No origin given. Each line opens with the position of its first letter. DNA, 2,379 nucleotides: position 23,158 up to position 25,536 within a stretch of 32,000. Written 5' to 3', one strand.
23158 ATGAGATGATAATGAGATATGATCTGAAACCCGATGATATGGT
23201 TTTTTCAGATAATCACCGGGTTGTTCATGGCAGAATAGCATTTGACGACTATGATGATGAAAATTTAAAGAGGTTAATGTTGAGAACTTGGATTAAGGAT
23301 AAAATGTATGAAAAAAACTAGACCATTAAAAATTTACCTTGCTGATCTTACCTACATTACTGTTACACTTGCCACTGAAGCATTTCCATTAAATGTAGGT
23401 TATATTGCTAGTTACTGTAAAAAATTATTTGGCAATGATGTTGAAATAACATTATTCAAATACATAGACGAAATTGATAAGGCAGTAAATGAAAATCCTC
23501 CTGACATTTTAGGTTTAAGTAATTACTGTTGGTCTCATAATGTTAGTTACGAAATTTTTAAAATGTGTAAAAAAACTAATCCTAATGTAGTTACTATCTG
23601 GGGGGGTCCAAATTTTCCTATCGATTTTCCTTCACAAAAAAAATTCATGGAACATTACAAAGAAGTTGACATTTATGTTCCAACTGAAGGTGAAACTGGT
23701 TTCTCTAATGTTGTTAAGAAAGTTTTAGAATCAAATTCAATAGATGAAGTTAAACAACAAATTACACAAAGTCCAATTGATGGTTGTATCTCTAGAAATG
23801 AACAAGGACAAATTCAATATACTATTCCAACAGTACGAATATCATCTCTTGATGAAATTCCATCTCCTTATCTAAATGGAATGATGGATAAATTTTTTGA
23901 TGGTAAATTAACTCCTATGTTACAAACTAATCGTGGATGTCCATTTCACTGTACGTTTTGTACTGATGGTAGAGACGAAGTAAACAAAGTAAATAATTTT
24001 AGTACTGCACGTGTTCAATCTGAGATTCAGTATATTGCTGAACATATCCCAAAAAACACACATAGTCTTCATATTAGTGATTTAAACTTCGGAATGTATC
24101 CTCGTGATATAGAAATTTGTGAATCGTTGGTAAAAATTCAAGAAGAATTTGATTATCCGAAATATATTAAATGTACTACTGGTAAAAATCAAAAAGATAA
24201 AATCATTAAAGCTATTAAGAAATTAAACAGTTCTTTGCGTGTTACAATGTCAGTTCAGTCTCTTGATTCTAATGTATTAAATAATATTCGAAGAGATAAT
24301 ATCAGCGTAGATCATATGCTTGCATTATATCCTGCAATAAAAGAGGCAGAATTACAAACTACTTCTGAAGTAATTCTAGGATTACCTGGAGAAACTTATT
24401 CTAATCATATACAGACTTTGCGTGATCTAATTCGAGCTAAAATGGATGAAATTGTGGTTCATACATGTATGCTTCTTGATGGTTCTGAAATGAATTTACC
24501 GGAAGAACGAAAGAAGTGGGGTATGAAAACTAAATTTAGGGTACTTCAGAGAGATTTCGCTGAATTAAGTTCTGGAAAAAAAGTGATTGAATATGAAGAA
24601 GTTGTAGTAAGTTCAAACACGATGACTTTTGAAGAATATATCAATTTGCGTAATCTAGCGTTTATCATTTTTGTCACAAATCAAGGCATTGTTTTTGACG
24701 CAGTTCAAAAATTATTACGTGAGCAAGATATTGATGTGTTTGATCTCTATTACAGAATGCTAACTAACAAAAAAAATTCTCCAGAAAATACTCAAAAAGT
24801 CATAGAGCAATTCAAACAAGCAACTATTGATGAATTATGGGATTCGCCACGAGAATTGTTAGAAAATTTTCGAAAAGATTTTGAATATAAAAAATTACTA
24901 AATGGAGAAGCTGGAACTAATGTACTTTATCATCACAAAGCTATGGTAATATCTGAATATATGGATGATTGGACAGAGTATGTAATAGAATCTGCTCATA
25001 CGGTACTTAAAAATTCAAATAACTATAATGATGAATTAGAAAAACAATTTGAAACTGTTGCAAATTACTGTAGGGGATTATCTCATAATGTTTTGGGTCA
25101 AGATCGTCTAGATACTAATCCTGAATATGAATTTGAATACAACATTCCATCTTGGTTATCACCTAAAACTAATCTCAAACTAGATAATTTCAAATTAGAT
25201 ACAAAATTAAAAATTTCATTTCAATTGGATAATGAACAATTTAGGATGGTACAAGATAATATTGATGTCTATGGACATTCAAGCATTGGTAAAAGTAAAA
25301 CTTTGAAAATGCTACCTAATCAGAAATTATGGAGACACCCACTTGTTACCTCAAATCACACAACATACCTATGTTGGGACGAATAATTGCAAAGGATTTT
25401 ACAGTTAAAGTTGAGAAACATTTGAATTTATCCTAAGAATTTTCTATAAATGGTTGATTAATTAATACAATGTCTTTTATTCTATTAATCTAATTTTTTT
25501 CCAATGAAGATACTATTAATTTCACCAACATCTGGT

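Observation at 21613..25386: Uncharacterised operon: LicC-like nucleotidyltransferase + Fe(II)/2OG oxygenase + B12-type radical SAM enzyme, a Fom1/Fom3-like tailoring module for a nucleotide-linked phosphonate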

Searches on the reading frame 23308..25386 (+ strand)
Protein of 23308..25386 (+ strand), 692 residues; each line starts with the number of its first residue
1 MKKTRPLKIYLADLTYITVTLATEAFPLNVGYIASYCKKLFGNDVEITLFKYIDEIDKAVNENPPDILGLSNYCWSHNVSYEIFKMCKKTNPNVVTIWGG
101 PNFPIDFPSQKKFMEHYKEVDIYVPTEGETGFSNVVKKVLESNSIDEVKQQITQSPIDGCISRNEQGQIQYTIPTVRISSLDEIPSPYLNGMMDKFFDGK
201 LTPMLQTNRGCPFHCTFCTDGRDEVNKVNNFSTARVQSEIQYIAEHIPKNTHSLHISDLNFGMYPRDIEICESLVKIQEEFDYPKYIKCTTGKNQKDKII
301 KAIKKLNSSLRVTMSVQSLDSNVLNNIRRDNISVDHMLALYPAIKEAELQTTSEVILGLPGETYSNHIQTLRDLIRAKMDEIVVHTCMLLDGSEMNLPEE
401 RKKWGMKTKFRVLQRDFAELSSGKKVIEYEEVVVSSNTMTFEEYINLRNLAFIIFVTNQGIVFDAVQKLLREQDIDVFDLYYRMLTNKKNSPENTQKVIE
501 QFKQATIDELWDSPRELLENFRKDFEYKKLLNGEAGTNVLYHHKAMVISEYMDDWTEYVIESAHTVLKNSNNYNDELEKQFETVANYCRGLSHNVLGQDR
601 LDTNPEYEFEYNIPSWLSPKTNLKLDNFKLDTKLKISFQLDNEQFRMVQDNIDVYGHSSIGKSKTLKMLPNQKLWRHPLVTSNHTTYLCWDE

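Call 3: search_protein_families(library=pfam, proteins=[window:23308-25386:+], max_evalue=0.01)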
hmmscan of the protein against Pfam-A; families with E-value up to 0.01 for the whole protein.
window:23308-25386:+ (692 aa): 2 families
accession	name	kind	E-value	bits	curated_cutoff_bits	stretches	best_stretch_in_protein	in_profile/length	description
PF04055.27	Radical_SAM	-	2.8e-17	63.8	29.5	1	207-374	3-166/166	Radical SAM superfamily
PF02310.24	B12-binding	-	3e-10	40.4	32.1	1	17-135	4-120/121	B12 binding domain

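Call 6: search_protein_families(library=ncbifam, proteins=[window:23308-25386:+], max_evalue=0.01)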
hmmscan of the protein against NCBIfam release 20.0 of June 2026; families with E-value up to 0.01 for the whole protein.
window:23308-25386:+ (692 aa): 25 families
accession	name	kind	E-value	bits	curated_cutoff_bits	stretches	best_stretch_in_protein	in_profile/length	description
NF033712.0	B12_rSAM_KedN5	subfamily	1.7e-61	208.3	700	1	22-472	12-448/624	KedN5 family methylcobalamin-dependent radical SAM C-methyltransferase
TIGR04479.1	bcpD_PhpK_rSAM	subfamily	1.2e-14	53.5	600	1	29-376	74-407/504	PhpK family radical SAM P-methyltransferase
TIGR03975.1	rSAM_ocin_1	subfamily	1.9e-14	53.1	281.85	1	50-258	114-318/606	RiPP maturation radical SAM C-methyltransferase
TIGR04013.1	B12_SAM_MJ_1487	hypoth_equivalog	6.9e-14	51.5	251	1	50-397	32-355/382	TIGR04013 family B12-binding domain/radical SAM domain-containing protein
TIGR03471.1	HpnJ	equivalog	2e-13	50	577.6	1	80-378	84-366/472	hopanoid biosynthesis associated radical SAM protein HpnJ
TIGR02026.1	BchE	equivalog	2.2e-13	49.9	481.35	1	54-383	53-371/497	magnesium-protoporphyrin IX monomethyl ester anaerobic oxidative cyclase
NF038361.1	rSAM_Sden_1168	equivalog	4e-11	42.2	575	1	58-395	134-469/560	Sden_1168 family B12-binding radical SAM P-methyltransferase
TIGR00089.1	TIGR00089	subfamily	6.9e-11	41.6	251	1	198-384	136-325/429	MiaB/RimO family radical SAM methylthiotransferase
NF050148.1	rSAM_ApyD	equivalog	2.1e-10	39.7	750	1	57-375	67-363/645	RiPP biosynthesis radical SAM protein ApyD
TIGR04072.2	rSAM_ladder_B12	equivalog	5.5e-10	38.4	360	1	180-376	157-348/443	lipid biosynthesis B12-binding/radical SAM protein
TIGR03994.1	rSAM_HemZ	equivalog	1.8e-09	37.2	321.4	1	211-401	94-290/401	coproporphyrinogen dehydrogenase HemZ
TIGR04367.1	HpnR_B12_rSAM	equivalog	4.7e-09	35.3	650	1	8-345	5-321/490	hopanoid C-3 methylase HpnR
NF006064.0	PRK08207.2-2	equivalog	2.3e-08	33.5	504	1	211-402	154-353/465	coproporphyrinogen III oxidase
TIGR01212.1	TIGR01212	equivalog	3.4e-08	33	180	1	300-396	129-224/302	tRNA modification radical SAM protein MnmL/YtqA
TIGR01579.1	MiaB-like-C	equivalog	1.7e-07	30.9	357.05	1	175-380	134-321/416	tRNA (N(6)-L-threonylcarbamoyladenosine(37)-C(2))-methylthiotransferase MtaB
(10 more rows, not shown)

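Call 11: search_solved_structures(query=window:23308-25383:+, max_evalue=0.01)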
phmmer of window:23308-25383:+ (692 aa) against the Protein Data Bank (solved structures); distinct sequences matched with E-value up to 0.01: 2.
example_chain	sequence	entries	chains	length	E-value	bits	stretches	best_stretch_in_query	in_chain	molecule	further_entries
7kdx_A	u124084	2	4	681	2e-43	152.1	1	63-447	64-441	Methyltransferase TokK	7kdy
9n1b_A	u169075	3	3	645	4.7e-34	121.1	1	17-401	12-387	Radical SAM protein | Radical SAM enzyme CysS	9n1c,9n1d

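Call 14: find_homologous_proteins(query=window:23308-25383:+, max_evalue=1e-10)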
Query window:23308-25383:+ (692 aa): 3289 proteins with E <= 1e-10 among 8000 candidates; the best 120 are listed.
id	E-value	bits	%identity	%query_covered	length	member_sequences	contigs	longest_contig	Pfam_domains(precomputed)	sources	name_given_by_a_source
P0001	0.0e+0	1595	100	100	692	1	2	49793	PF04055.28,PF02310.25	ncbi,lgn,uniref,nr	ncbi:radical SAM protein [Marine Group I thaumarchaeote]|uniref:Radical SAM protein n=1 Tax=Marine G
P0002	0.0e+0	1570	98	100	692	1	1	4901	PF04055.28,PF02310.25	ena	-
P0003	0.0e+0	1569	98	100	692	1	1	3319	PF04055.28,PF02310.25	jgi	-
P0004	0.0e+0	1566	98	100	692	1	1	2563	PF04055.28,PF02310.25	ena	-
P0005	0.0e+0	1566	98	100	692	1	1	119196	PF04055.28,PF02310.25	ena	-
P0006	0.0e+0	1565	98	100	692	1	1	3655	PF04055.28,PF02310.25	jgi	jgi:radical SAM superfamily enzyme YgiQ (UPF0313 family)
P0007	0.0e+0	1563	98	100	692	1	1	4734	PF04055.28,PF02310.25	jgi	-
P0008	0.0e+0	1557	97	100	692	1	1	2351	PF04055.28,PF02310.25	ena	-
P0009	0.0e+0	1555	97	100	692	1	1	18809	PF04055.28,PF02310.25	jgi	-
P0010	0.0e+0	1549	97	100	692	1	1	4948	PF04055.28,PF02310.25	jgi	-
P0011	0.0e+0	1548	97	100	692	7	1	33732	PF04055.28,PF02310.25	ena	-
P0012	0.0e+0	1544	96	100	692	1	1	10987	PF04055.28,PF02310.25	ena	-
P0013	0.0e+0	1543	96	100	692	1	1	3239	PF04055.28,PF02310.25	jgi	-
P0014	0.0e+0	1542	97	100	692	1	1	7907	PF04055.28,PF02310.25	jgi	-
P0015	0.0e+0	1540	96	100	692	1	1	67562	PF04055.28,PF02310.25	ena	-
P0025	0.0e+0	1507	94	100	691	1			PF04055.28,PF02310.25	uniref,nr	uniref:Fe-S oxidoreductase n=1 Tax=uncultured marine thaumarchaeote SAT1000_24_E05 TaxID=1456397 Rep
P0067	0.0e+0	1468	91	100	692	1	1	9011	PF04055.28,PF02310.25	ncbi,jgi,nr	ncbi:MAG: radical SAM protein [Thaumarchaeota archaeon]|nr:MAG: radical SAM protein [Nitrososphaerot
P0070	0.0e+0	1468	91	100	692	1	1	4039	PF04055.28,PF02310.25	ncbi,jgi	-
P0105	0.0e+0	1376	85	100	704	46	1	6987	PF04055.28,PF02310.25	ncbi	-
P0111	0.0e+0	1355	82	100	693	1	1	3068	PF04055.28,PF02310.25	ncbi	-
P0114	0.0e+0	1355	82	100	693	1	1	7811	PF04055.28,PF02310.25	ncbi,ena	-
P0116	0.0e+0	1354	82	100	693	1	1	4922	PF04055.28,PF02310.25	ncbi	-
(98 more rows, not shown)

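Call 23: search_protein_representatives(protein=window:23308-25383:+)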
Query: 692 residues. Proteins with E-value up to 0.001 (for the whole library): 13680; up to 1e-10: 4354; up to 1e-30: 1422. The best 150 are listed.
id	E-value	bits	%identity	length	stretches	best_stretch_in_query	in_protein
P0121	2.8e-262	888.5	53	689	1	5-680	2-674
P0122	5.7e-200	682.6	44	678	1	5-679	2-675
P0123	3.0e-191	653.8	45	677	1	7-678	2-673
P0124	7.8e-184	629.3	44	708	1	2-680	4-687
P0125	6.6e-182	622.9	56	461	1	6-457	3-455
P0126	7.6e-172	589.7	41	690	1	5-676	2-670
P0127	2.6e-149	515.3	63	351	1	4-343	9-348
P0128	1.2e-144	499.9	38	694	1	8-685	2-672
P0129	4.8e-142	491.2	38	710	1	4-673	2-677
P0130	1.4e-140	486.3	48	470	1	228-682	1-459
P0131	8.7e-140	483.8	39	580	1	87-659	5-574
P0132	1.6e-133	463.0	35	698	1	7-684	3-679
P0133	5.3e-133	461.3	36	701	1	2-671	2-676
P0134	2.8e-132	459.0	37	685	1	2-670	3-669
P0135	8.9e-129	447.4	35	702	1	6-676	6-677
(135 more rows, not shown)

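Call 25: find_related_loci(query=A1, collection=genome_contigs, flank=10000)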
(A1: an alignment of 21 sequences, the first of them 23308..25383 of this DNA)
Query A1 (692 aa) in genome_contigs; peptide patterns used: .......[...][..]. (x = any residue, [..] = any of these).
600 stretches matched a pattern (row limit reached: there are more); 429 encode a relative of the query (tblastn E <= 1e-3); the best 80 are kept; 80 distinct loci.
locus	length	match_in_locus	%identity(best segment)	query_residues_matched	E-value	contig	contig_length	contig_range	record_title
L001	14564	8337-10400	32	4-686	1e-117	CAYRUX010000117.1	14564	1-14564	MAG TPA_asm: uncultured Rhizobiaceae bacterium isolate SRP092796_co4_670 genome assembly, contig: k141_250078, whole gen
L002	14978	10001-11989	33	9-677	2e-116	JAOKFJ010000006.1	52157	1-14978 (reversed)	Methylophilaceae bacterium isolate AH-578-I23 AH-578-I23_NODE_7, whole genome shotgun sequence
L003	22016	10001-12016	33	4-677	4e-115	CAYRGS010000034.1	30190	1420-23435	MAG TPA_asm: uncultured bacterium isolate SRP092902_co1_590 genome assembly, contig: NODE_1860_length_30190_cov_5.963664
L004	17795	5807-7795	32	3-664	1e-111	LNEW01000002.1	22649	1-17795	MAG: Rhodospirillales bacterium Ga0074136 Ga0074136_1002.1, whole genome shotgun sequence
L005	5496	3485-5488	31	7-676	5e-111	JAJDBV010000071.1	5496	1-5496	MAG: Nitrospirota bacterium isolate OFTM249 OFTM249_70, whole genome shotgun sequence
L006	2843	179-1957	36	7-616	3e-115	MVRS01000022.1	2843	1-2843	MAG: Syntrophorhabdus sp. PtaU1.Bin058 A4E64_contig000022, whole genome shotgun sequence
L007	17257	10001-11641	37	3-554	1e-107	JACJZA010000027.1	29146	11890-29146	MAG: Flavobacteriales bacterium isolate HK-STAS-BACT-52 HK-STAS-BACT-52_27, whole genome shotgun sequence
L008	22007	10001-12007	32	5-676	1e-103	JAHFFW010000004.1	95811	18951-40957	MAG: Candidatus Omnitrophota bacterium isolate nzgw300 NODE_44_length_95812_cov_6.531837, whole genome shotgun sequence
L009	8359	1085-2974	35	7-643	6e-104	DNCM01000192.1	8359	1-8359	MAG TPA_asm: bacterium isolate UBA9088 contig_2664, whole genome shotgun sequence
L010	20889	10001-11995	29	3-669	6e-103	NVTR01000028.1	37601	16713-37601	MAG: Marinosulfonomonas sp. isolate NORP110 Contig_source1383C_2423, whole genome shotgun sequence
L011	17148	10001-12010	30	5-676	4e-103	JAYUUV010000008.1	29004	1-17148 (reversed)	MAG: Planctomycetota bacterium isolate GL124_DN_concoct_187 GL124_DN_concoct_187_7, whole genome shotgun sequence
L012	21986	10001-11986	30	10-677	6e-97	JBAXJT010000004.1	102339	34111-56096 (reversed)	MAG: Nitrosomonadales bacterium isolate ELA382 MAG382_4, whole genome shotgun sequence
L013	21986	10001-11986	30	8-669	7e-107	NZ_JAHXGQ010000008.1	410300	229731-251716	Saccharothrix obliqua strain SC076 8, whole genome shotgun sequence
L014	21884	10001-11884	30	9-645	1e-90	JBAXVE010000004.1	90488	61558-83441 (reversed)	MAG: Desulfuromonadales bacterium isolate ELA679 MAG679_4, whole genome shotgun sequence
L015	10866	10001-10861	46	1-287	1e-79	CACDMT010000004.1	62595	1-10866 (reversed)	uncultured Alphaproteobacteria bacterium isolate AG-365-O06 genome assembly, contig: AG-365-O06_NODE_4, whole genome sho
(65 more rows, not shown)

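Call 27: find_encoding_contigs(protein=P0005, flank=10000, max_places=2)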
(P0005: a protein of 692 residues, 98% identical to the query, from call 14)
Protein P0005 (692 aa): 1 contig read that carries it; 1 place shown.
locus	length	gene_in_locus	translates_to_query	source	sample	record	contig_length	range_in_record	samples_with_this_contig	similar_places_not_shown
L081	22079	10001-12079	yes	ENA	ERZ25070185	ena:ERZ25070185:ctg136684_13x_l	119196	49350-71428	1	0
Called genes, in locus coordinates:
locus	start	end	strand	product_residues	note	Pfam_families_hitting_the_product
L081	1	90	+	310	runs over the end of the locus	PF00465:Fe-ADH, PF13685:Fe-ADH_2, PF25137:ADH_Fe_C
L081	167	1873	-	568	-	PF13231:PMT_2 (weak)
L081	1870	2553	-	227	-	PF00535:Glycos_transf_2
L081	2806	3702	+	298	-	PF13714:PEP_mutase, PF00463:ICL (weak)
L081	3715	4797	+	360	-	PF13692:Glyco_trans_1_4, PF00534:Glycos_transf_1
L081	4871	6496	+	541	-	PF00884:Sulfatase (faint)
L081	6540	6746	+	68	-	-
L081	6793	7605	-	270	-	PF05711:TylF, PF13578:Methyltransf_24 (faint), PF05711:TylF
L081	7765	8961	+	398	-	PF04464:Glyphos_transf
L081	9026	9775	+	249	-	PF00483:NTP_transferase, PF12804:NTP_transf_3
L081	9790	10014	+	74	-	-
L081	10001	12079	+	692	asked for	PF02310:B12-binding, PF04055:Radical_SAM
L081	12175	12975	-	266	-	PF00733:Asn_synthase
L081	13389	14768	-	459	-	PF03721:UDPG_MGDP_dh_N, PF00984:UDPG_MGDP_dh, PF03720:UDPG_MGDP_dh_C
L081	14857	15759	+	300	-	PF00106:adh_short (weak), PF01073:3Beta_HSD, PF01370:Epimerase, PF02719:Polysacc_synt_2, PF04321:RmlD_sub_bind, PF07993:NAD_binding_4, PF13460:NAD_binding_10, PF16363:GDP_Man_Dehyd, +3 more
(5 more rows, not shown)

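Call 28: find_encoding_contigs(protein=P0105, flank=10000, max_places=4)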
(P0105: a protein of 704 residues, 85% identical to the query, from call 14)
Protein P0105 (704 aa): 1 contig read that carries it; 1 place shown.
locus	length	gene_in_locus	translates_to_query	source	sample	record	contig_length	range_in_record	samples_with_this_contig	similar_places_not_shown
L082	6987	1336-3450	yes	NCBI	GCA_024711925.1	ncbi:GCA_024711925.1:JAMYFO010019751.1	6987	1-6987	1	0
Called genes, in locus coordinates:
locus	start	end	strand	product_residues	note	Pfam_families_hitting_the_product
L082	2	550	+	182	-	?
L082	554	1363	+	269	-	PF00483:NTP_transferase, PF12804:NTP_transf_3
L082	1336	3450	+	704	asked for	PF02310:B12-binding, PF04055:Radical_SAM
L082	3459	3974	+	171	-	PF00293:NUDIX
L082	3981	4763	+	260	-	PF00483:NTP_transferase (weak), PF12804:NTP_transf_3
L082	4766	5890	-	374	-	PF00884:Sulfatase, PF01663:Phosphodiest (faint), PF16347:SGSH_C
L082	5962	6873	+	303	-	PF02668:TauD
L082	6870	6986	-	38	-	?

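Call 35: find_encoding_contigs(protein=P0121, flank=10000, max_places=3)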
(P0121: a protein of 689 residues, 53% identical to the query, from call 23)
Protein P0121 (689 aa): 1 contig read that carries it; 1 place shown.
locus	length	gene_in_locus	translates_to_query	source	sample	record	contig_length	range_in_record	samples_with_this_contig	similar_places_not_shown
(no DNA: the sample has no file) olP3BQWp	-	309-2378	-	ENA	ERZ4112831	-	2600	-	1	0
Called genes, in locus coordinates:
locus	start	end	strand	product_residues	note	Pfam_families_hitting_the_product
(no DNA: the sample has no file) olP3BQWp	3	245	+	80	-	?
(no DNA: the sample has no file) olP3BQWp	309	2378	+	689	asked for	PF04055:Radical_SAM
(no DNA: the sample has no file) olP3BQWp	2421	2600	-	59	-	?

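Call 36: find_encoding_contigs(protein=P0122, flank=10000, max_places=3)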
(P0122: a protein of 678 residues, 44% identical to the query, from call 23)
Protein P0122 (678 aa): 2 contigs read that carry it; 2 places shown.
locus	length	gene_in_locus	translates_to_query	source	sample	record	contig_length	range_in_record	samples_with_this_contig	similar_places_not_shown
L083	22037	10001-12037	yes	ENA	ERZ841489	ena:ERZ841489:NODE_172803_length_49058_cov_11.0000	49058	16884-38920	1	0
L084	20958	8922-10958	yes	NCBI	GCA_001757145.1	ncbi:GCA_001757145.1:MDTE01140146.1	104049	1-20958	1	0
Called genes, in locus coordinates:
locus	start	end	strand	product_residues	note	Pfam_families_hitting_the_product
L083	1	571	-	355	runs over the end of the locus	PF01370:Epimerase, PF04321:RmlD_sub_bind, PF16363:GDP_Man_Dehyd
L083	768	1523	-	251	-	PF00977:His_biosynth, PF01207:Dus (faint)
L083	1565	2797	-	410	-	-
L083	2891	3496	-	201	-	PF00117:GATase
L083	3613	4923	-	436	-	-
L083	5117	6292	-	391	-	PF00953:Glycos_transf_4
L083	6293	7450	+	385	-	-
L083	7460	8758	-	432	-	PF02353:CMAS (faint), PF13489:Methyltransf_23, PF08241:Methyltransf_11, PF08242:Methyltransf_12, PF13649:Methyltransf_25 (weak), PF13847:Methyltransf_31 (weak)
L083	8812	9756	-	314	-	PF00701:DHDPS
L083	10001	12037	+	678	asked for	PF02310:B12-binding, PF04055:Radical_SAM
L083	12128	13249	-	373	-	PF13477:Glyco_trans_4_2, PF20706:GT4-conflict (weak), PF00534:Glycos_transf_1, PF13692:Glyco_trans_1_4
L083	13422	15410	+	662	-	-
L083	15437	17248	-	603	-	-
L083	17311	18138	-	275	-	-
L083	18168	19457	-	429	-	-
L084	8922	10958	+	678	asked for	PF02310:B12-binding, PF04055:Radical_SAM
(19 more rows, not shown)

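Call 37: find_encoding_contigs(protein=P0123, flank=10000, max_places=3)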
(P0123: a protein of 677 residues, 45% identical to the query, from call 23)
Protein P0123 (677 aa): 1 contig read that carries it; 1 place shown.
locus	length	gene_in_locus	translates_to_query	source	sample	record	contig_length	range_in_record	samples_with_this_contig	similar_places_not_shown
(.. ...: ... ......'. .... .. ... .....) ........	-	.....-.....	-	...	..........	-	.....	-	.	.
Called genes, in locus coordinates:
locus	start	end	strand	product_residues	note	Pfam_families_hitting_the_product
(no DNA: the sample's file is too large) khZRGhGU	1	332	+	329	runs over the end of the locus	PF00106:adh_short (weak), PF01073:3Beta_HSD, PF01370:Epimerase, PF02719:Polysacc_synt_2, PF04321:RmlD_sub_bind, PF05368:NmrA (weak), PF13460:NAD_binding_10, PF16363:GDP_Man_Dehyd, +1 more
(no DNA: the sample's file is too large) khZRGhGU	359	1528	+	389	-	PF01041:DegT_DnrJ_EryC1, PF01212:Beta_elim_lyase (weak), PF00155:Aminotran_1_2 (weak)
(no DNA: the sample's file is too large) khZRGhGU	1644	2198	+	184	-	PF13302:Acetyltransf_3, PF13420:Acetyltransf_4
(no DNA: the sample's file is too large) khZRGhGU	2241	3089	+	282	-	PF00248:Aldo_ket_red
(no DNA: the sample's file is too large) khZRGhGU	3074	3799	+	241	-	PF02348:CTP_transf_3, PF12804:NTP_transf_3 (weak)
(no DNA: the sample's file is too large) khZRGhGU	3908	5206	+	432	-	PF00202:Aminotran_3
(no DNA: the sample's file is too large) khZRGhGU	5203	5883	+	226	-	PF02585:PIG-L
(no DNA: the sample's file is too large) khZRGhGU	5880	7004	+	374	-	-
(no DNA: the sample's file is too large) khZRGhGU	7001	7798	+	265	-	PF13489:Methyltransf_23 (weak), PF05175:MTS (faint), PF02390:Methyltransf_4 (faint), PF13847:Methyltransf_31, PF08241:Methyltransf_11, PF08242:Methyltransf_12, PF13649:Methyltransf_25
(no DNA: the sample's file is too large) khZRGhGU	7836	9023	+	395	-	PF21360:PylC-like_N (weak), PF02655:ATP-grasp_3 (faint), PF13535:ATP-grasp_4 (weak), PF15632:ATPgrasp_Ter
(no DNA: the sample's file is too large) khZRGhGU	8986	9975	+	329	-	PF03102:NeuB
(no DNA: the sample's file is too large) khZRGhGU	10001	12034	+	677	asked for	PF04055:Radical_SAM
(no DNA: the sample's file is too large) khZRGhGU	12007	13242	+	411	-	PF07388:A-2_8-polyST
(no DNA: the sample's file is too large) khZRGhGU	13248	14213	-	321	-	-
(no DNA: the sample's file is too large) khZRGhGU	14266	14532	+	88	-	-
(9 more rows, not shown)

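Call 38: find_encoding_contigs(protein=P0124, flank=10000, max_places=3)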
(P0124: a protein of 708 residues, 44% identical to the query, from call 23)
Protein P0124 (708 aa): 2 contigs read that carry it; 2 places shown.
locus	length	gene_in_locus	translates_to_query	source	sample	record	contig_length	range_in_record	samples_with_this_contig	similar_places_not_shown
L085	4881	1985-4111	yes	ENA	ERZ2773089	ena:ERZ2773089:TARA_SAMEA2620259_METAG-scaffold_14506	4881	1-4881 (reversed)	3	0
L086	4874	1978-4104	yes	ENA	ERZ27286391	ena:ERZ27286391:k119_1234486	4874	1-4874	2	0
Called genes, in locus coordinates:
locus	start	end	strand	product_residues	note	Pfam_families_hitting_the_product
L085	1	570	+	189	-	?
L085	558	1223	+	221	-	PF13489:Methyltransf_23, PF07021:MetW (weak), PF13847:Methyltransf_31 (weak), PF08241:Methyltransf_11, PF08242:Methyltransf_12, PF13649:Methyltransf_25 (weak)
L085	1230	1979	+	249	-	PF02348:CTP_transf_3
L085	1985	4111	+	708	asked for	PF04055:Radical_SAM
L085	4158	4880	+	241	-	?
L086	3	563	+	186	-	?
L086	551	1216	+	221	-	PF13489:Methyltransf_23, PF07021:MetW (weak), PF13847:Methyltransf_31 (weak), PF08241:Methyltransf_11, PF08242:Methyltransf_12, PF13649:Methyltransf_25 (weak)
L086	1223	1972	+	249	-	PF02348:CTP_transf_3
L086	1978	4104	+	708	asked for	PF04055:Radical_SAM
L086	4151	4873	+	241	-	?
